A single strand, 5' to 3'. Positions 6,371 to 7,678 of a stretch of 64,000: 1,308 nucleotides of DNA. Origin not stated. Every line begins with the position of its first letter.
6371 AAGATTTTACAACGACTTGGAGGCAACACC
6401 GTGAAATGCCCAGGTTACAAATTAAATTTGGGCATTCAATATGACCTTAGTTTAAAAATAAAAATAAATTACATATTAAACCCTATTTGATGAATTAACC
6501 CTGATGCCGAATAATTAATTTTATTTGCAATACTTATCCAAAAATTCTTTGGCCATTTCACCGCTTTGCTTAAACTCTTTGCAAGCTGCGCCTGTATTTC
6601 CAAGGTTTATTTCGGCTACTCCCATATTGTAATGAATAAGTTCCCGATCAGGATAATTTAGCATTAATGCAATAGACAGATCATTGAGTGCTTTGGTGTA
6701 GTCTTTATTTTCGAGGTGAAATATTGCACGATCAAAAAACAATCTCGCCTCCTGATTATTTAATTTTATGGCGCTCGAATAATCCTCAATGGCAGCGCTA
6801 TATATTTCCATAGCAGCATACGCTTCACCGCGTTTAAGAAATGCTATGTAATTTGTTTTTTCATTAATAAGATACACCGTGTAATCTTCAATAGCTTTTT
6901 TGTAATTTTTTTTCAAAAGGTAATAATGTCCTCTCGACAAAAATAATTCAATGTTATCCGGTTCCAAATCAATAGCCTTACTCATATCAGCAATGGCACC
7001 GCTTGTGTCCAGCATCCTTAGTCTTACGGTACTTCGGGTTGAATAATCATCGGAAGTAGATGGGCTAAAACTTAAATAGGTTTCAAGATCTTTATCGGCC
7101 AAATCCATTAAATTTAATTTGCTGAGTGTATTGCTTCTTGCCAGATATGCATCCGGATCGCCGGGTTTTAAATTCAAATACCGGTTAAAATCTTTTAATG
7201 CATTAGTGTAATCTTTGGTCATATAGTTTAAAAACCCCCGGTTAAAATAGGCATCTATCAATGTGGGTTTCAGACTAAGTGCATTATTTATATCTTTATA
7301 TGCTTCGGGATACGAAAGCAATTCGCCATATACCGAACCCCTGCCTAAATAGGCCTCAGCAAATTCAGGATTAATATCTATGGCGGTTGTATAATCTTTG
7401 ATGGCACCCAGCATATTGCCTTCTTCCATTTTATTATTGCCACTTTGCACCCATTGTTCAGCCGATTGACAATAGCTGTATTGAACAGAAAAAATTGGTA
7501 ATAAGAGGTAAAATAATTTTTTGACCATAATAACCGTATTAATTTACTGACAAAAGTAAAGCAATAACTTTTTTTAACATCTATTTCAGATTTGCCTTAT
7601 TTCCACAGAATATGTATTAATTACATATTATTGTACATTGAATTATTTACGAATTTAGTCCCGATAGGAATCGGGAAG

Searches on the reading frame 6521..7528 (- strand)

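Call 50: search_protein_families(library=pfam, proteins=[window:6521-7528:-], max_evalue=0.001)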
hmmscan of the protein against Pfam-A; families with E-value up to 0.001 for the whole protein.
window:6521-7528:- (335 aa): 15 families
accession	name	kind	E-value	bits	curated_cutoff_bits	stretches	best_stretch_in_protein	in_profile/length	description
PF07719.23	TPR_2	-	1.9e-29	99.7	27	1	92-124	2-34/34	Tetratricopeptide repeat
PF13414.12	TPR_11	-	5.1e-28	96.9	26.8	2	30-69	1-40/42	TPR repeat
PF00515.34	TPR_1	-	5.6e-28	96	27.8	2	92-123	2-33/34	Tetratricopeptide repeat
PF13371.12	TPR_9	-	1e-22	80.4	35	1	73-132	11-70/73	Tetratricopeptide repeat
PF13181.12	TPR_8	-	1.2e-18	66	25.7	0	92-123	2-33/34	Tetratricopeptide repeat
PF13432.12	TPR_16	-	1.2e-16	61.2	32.7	0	231-283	1-52/65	Tetratricopeptide repeat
PF13431.12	TPR_17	-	2.8e-16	58.8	24.4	0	184-214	4-34/34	Tetratricopeptide repeat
PF14559.12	TPR_19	-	1.1e-11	45.3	25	0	105-146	5-46/68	Tetratricopeptide repeat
PF13428.12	TPR_14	-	3.4e-09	36.9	23.5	0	94-131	4-41/44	Tetratricopeptide repeat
PF13174.12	TPR_6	-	1.3e-06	29.1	26.3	0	92-119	1-28/33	Tetratricopeptide repeat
PF13424.12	TPR_12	-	2.1e-06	28.3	30.1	0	57-120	3-74/77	Tetratricopeptide repeat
PF23914.1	TPR_CcmH_CycH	-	2.3e-06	28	42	0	22-125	49-155/158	Cytochrome c-type biogenesis protein H TPR domain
PF10516.15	SHNi-TPR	-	6e-06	26.1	21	0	243-257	17-31/38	SHNi-TPR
PF24575.1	TPR_Slam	-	0.00043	21.1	35.2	0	234-280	52-100/104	Surface lipoprotein assembly modifier, N-terminal TPR repeats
PF25062.1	ARM_TT21_N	-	0.00043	20.5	40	0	22-109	134-220/222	Tetratricopeptide repeat protein 21 N-terminal ARM repeat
